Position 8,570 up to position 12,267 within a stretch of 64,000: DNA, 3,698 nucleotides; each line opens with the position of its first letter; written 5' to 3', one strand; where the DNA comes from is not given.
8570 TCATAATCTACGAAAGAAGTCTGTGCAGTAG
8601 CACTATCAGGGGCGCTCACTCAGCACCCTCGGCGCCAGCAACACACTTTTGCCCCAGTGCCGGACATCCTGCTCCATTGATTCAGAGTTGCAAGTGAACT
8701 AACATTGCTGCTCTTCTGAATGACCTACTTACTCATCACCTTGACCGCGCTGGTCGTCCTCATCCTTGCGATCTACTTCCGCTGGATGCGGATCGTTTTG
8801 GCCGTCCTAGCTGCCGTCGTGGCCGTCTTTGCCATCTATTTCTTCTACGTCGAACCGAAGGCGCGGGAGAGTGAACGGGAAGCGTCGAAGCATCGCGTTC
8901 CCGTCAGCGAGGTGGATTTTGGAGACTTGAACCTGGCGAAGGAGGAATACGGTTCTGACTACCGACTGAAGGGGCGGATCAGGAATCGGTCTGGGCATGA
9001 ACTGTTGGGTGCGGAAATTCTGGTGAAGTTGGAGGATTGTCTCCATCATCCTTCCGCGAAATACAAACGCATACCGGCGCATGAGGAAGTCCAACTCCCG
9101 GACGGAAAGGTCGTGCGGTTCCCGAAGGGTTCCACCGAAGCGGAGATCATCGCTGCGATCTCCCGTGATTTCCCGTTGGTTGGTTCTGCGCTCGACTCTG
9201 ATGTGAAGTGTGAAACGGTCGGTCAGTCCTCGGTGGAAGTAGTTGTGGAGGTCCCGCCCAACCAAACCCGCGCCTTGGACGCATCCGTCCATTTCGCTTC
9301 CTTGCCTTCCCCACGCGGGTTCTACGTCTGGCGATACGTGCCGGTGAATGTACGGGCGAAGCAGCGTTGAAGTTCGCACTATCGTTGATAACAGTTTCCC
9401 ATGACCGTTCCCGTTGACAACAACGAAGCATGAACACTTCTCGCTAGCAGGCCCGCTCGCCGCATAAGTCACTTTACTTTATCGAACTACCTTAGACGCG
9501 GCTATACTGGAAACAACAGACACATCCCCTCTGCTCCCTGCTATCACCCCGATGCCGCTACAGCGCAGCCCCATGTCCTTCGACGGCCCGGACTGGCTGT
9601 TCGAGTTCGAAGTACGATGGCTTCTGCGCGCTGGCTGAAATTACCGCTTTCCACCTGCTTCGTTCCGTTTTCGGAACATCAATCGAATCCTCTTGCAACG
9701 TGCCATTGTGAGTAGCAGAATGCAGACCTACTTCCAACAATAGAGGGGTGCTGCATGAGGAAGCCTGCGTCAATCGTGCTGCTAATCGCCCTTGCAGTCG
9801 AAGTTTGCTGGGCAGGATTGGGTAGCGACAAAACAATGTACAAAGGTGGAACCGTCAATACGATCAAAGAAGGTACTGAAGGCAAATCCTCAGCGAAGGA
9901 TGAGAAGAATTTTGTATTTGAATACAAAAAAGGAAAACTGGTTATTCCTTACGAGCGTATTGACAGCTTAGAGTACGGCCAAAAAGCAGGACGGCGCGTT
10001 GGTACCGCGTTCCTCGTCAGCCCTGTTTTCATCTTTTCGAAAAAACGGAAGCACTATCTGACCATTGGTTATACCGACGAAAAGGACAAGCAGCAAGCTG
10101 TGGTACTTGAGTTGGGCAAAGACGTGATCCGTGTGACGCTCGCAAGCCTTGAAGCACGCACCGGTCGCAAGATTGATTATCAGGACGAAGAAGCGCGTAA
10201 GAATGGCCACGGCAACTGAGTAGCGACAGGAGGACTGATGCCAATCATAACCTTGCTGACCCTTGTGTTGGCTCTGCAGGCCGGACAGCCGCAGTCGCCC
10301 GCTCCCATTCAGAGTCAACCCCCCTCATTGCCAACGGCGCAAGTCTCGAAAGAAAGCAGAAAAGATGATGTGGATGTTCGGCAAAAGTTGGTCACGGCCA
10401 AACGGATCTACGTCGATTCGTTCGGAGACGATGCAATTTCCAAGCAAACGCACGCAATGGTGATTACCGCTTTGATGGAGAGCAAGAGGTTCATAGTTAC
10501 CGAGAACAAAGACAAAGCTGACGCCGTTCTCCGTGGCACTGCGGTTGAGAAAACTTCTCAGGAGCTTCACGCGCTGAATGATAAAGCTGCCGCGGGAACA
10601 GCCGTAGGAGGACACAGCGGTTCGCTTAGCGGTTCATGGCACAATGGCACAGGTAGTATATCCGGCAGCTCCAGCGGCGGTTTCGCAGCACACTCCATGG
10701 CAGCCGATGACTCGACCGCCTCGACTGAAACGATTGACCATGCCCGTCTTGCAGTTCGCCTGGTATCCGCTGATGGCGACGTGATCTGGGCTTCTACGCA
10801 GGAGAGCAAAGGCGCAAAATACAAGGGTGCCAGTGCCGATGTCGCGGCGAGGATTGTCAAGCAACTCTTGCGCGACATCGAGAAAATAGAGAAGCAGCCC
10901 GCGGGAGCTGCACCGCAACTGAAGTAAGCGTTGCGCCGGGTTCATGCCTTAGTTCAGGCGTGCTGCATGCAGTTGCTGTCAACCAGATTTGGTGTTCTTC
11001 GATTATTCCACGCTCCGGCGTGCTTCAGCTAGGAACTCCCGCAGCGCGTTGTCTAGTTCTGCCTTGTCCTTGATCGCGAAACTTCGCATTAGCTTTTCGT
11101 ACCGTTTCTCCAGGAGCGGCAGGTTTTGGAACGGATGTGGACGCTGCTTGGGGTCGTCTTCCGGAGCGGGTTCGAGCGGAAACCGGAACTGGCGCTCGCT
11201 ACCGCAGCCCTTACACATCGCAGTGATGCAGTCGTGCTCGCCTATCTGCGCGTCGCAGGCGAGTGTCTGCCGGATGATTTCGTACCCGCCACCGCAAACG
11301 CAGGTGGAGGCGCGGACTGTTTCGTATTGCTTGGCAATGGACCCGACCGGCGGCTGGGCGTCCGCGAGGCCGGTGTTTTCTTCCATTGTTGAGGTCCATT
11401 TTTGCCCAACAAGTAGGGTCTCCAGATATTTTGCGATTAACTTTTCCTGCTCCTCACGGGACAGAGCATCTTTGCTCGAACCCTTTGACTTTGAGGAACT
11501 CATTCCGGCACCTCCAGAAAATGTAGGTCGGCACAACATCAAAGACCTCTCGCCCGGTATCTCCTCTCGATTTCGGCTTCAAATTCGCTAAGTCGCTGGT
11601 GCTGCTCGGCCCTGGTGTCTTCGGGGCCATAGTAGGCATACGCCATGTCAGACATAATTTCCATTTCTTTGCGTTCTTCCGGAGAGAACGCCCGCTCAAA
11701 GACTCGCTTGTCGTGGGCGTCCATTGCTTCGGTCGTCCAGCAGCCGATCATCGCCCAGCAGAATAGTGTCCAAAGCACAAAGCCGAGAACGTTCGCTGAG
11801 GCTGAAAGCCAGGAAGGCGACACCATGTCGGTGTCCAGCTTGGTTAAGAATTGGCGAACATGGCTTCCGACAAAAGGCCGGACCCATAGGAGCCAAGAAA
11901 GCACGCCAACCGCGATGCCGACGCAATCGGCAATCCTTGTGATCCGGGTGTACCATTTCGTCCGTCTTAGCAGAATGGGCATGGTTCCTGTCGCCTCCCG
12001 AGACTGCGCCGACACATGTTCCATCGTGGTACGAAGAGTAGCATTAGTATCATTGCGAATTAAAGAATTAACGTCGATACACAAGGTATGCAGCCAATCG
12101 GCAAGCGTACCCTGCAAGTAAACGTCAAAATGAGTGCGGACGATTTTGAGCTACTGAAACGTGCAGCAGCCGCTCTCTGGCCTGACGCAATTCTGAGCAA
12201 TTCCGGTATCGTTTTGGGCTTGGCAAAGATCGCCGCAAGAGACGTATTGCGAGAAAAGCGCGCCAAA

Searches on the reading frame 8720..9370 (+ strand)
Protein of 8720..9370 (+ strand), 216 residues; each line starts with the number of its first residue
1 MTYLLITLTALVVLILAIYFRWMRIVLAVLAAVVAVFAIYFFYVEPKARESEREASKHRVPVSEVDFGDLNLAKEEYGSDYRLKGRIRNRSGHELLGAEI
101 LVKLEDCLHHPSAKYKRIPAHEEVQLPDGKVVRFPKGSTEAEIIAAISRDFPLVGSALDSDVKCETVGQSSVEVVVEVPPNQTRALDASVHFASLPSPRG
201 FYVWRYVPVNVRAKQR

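Call 22: search_protein_families(library=pfam, proteins=[window:8720-9370:+], max_evalue=0.01)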
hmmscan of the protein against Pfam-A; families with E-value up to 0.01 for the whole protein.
window:8720-9370:+ (216 aa): 2 families
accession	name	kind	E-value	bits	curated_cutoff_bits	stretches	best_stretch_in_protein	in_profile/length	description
PF07690.21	MFS_1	-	0.00073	19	33.4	1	10-64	138-194/347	Major Facilitator Superfamily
PF04932.20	Wzy_C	-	0.0086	16.3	31.7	0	6-46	20-61/149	O-Antigen ligase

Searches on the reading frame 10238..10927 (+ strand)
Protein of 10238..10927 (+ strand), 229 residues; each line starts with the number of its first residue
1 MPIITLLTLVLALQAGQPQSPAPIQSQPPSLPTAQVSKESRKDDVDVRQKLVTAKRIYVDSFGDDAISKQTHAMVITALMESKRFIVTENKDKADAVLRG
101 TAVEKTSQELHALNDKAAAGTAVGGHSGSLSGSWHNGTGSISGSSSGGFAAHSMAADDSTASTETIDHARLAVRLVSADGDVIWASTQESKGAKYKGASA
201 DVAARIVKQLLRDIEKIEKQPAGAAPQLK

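Call 22: search_protein_families(library=pfam, proteins=[window:10238-10927:+], max_evalue=0.01)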
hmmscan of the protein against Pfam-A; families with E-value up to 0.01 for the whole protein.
window:10238-10927:+ (229 aa): 2 families
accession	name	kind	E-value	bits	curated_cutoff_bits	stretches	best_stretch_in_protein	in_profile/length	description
PF13590.11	DUF4136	-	0.00091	20.1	32.8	1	63-212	29-148/152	Domain of unknown function (DUF4136)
PF15973.10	DUF4766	-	0.0052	17.8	27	0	122-162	62-105/115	Domain of unknown function (DUF4766)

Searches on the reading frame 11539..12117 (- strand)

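Call 3: search_protein_families(library=pfam, proteins=[window:11539-12117:-], max_evalue=0.01)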
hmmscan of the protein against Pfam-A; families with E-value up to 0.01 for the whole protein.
window:11539-12117:- (192 aa): 0 families

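Call 6: search_protein_families(library=ncbifam, proteins=[window:11539-12117:-], max_evalue=0.1)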
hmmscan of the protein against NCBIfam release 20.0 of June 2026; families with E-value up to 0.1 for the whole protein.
window:11539-12117:- (192 aa): 1 family
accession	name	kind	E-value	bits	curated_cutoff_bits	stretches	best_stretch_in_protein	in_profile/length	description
TIGR04402.2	mob_CxxC_CxxC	subfamily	0.0018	18.5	70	1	37-135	6-91/180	mobilome CxxCx(11)CxxC protein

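Call 55: search_protein_families(library=phrogs, proteins=[window:11539-12117:-], max_evalue=0.001)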
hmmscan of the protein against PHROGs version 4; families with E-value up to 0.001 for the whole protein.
window:11539-12117:- (192 aa): 0 families
